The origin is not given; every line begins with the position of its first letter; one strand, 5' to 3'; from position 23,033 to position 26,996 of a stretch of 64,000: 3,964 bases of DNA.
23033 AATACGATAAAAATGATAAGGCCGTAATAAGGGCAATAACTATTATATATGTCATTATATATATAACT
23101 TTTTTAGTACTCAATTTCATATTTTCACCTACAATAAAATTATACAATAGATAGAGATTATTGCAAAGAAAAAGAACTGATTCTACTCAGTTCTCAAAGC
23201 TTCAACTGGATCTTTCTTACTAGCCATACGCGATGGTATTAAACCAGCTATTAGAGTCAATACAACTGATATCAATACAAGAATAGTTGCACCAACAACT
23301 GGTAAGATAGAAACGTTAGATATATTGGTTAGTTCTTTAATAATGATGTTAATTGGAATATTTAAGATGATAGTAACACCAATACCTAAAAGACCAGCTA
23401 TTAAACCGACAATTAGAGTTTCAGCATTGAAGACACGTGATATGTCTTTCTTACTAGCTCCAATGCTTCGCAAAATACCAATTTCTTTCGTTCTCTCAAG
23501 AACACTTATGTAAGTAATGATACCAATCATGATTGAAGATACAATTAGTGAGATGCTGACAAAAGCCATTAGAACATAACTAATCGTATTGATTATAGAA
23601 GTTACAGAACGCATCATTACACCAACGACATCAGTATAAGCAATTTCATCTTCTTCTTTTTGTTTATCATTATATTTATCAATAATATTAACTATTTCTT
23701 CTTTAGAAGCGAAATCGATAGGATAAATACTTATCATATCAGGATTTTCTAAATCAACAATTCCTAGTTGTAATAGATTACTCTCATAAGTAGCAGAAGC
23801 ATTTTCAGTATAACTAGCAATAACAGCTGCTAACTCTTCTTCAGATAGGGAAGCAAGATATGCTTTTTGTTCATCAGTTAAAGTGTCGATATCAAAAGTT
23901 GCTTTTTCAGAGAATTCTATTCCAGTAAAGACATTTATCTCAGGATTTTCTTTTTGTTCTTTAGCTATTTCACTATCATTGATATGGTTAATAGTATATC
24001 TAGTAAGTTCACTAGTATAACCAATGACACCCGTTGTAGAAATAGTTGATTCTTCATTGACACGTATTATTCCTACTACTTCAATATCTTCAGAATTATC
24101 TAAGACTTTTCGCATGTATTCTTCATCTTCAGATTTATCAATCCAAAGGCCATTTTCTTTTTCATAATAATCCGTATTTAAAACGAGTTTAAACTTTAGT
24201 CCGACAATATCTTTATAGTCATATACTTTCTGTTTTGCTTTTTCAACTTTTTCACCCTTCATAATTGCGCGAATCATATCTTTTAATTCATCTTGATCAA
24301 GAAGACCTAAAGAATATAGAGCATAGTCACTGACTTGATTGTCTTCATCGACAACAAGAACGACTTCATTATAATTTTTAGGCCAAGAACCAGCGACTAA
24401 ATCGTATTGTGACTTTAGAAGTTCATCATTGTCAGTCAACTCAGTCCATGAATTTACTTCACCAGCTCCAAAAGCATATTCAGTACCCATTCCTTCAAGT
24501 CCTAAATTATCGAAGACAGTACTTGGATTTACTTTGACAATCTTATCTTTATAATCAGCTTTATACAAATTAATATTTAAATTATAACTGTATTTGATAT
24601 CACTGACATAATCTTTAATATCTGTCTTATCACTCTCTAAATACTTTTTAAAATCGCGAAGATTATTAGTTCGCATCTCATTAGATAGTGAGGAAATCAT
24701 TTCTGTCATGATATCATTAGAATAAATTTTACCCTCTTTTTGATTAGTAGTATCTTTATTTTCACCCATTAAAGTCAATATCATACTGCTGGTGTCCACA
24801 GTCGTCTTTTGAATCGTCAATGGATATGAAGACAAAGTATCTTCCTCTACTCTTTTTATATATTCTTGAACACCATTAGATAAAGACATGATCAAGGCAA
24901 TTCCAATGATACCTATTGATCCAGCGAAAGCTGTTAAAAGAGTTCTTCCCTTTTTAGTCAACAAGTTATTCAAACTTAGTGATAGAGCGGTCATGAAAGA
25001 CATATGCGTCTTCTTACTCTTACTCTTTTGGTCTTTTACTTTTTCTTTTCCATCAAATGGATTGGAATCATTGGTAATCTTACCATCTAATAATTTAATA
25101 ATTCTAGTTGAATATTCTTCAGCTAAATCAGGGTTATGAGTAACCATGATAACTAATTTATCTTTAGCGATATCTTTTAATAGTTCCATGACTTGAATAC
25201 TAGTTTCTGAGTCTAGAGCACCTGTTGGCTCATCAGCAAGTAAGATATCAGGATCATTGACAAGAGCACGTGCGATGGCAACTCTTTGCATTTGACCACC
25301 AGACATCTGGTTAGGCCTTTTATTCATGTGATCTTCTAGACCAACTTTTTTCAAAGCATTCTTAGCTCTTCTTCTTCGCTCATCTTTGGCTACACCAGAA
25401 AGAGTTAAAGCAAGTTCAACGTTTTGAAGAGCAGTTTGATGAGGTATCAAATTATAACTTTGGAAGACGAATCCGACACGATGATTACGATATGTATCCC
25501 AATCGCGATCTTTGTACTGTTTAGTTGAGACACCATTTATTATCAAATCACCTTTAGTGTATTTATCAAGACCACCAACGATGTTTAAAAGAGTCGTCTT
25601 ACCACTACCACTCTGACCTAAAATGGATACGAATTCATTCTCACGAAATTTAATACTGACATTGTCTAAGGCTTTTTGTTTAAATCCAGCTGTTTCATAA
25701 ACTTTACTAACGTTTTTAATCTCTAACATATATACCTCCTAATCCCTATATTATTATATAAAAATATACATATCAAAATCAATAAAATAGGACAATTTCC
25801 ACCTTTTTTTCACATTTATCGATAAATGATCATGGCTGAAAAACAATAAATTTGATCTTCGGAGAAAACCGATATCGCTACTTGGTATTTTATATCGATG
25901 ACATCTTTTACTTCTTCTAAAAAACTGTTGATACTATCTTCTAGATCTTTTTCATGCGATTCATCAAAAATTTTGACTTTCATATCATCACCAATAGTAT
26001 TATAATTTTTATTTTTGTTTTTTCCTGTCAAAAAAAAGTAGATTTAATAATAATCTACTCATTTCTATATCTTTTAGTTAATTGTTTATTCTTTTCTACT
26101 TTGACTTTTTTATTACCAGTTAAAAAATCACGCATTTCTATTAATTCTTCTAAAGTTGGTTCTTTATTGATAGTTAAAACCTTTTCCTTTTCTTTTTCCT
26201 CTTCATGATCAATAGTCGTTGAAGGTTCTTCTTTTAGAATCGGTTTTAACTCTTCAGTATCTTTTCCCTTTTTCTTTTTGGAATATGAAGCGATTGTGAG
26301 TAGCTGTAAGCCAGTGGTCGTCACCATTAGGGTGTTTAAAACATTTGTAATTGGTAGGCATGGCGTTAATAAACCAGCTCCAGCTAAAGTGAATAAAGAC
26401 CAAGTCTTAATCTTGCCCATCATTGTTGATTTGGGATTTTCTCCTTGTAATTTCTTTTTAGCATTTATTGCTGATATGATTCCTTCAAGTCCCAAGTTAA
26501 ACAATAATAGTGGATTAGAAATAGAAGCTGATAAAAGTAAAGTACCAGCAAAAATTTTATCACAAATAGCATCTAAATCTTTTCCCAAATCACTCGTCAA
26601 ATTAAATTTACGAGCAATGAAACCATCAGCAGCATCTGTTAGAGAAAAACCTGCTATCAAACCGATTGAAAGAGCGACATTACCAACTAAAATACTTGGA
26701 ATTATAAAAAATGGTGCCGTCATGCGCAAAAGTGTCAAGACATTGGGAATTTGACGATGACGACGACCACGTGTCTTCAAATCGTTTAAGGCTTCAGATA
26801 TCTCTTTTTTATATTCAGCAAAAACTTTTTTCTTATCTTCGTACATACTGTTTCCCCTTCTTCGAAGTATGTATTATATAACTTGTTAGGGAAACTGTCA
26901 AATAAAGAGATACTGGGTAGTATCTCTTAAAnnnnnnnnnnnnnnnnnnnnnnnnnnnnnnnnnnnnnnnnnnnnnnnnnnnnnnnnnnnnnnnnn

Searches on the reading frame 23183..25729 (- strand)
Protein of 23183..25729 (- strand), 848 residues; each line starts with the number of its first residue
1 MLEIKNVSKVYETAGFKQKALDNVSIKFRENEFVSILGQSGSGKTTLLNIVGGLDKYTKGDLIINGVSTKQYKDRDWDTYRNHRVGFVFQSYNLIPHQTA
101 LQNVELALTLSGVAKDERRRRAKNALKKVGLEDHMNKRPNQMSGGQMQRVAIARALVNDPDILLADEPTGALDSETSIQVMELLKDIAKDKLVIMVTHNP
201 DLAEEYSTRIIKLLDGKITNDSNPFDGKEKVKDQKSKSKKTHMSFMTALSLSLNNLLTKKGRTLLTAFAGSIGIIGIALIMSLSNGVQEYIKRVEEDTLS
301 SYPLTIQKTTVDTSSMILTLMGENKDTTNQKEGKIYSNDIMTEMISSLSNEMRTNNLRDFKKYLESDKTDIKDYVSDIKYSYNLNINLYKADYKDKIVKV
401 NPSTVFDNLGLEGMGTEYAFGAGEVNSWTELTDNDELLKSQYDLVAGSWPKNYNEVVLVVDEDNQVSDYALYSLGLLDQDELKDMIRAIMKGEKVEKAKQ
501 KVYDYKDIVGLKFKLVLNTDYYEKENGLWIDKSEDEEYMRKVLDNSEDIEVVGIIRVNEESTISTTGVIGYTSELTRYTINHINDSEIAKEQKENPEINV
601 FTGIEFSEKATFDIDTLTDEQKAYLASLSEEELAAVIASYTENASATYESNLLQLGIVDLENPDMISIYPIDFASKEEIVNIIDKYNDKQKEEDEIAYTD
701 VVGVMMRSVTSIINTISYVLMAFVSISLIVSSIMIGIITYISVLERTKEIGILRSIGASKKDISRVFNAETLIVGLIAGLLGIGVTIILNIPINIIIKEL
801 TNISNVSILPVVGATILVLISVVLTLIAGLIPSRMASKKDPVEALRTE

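Call 72: search_protein_families(library=pfam, proteins=[window:23183-25729:-], max_evalue=0.00001)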
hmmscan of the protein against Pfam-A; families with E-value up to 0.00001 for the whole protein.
window:23183-25729:- (848 aa): 2 families
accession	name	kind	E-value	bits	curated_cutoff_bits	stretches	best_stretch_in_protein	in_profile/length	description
PF00005.33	ABC_tran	-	7.9e-35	120.9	25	1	21-169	1-136/137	ABC transporter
PF02687.27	FtsX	-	2.4e-18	66.7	25.5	1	722-841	2-120/120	FtsX-like permease C-terminal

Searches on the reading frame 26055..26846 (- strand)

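Call 72: search_protein_families(library=pfam, proteins=[window:26055-26846:-], max_evalue=0.00001)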
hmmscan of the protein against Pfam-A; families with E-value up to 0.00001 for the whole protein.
window:26055-26846:- (263 aa): 1 family
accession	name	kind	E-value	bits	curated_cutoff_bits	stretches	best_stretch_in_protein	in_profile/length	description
PF01066.26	CDP-OH_P_transf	-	7e-20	72.4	22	1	32-174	2-146/152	CDP-alcohol phosphatidyltransferase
